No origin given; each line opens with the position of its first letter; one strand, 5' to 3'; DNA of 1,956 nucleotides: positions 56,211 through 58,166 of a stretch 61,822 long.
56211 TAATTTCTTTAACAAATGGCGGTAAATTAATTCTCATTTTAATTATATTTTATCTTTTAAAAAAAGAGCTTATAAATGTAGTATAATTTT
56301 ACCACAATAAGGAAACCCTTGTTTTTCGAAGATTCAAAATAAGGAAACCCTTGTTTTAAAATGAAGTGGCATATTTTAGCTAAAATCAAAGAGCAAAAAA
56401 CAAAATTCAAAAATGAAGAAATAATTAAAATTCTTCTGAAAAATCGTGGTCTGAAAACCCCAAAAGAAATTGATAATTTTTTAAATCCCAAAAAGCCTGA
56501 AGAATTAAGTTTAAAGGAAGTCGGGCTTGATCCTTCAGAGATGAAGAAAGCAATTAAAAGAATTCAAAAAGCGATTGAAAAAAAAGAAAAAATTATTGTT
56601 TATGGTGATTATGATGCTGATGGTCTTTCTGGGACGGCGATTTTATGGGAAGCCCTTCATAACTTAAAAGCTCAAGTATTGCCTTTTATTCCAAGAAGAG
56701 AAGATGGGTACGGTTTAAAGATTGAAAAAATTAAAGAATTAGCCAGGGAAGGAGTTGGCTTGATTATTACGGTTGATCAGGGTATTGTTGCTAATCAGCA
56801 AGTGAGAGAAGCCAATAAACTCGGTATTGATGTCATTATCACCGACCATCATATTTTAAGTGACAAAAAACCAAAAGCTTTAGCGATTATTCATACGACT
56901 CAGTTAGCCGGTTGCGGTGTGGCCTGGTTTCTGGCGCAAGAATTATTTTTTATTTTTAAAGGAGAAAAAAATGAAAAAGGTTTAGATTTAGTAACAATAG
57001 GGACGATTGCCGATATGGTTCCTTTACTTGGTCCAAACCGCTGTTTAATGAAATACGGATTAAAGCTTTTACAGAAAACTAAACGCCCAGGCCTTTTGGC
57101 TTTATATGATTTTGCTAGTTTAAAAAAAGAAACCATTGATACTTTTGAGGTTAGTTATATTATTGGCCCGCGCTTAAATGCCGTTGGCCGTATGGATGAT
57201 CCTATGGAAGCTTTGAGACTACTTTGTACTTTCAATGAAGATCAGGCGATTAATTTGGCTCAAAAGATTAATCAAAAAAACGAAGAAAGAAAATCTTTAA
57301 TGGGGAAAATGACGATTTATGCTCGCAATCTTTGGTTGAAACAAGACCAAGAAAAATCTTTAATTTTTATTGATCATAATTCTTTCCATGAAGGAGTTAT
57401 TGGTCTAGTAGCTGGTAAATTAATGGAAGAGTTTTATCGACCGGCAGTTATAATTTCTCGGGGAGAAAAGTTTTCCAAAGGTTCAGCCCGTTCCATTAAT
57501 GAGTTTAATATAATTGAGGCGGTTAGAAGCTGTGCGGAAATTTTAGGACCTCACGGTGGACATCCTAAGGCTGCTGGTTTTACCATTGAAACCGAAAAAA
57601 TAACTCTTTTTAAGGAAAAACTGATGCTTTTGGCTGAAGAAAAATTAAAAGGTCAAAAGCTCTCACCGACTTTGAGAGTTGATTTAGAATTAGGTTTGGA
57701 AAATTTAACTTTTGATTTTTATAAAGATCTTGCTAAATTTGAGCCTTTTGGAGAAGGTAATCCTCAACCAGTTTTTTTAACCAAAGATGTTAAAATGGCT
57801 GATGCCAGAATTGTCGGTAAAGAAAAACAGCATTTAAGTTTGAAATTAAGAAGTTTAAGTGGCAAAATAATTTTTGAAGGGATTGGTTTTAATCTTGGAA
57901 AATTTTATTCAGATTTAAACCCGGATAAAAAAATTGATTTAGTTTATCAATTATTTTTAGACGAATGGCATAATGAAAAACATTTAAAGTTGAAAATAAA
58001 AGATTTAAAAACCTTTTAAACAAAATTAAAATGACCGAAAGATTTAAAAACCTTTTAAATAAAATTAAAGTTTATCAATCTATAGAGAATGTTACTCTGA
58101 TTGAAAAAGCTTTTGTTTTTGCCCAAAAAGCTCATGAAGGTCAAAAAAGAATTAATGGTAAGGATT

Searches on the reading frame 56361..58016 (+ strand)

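Call 63: search_protein_families(library=pfam, proteins=[window:56361-58016:+], max_evalue=0.001)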
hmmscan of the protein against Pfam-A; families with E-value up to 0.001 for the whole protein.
window:56361-58016:+ (552 aa): 3 families
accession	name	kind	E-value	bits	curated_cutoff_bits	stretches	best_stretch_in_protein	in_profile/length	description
PF17768.7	RecJ_OB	-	4.8e-30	104.2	27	1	440-548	1-107/107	RecJ OB domain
PF01368.27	DHH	-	1.1e-21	77.9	28.1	1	77-215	1-125/125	DHH family, N-terminal domain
PF02272.25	DHHA1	-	3e-13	50.5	25.9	1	338-421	8-96/102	DHHA1 domain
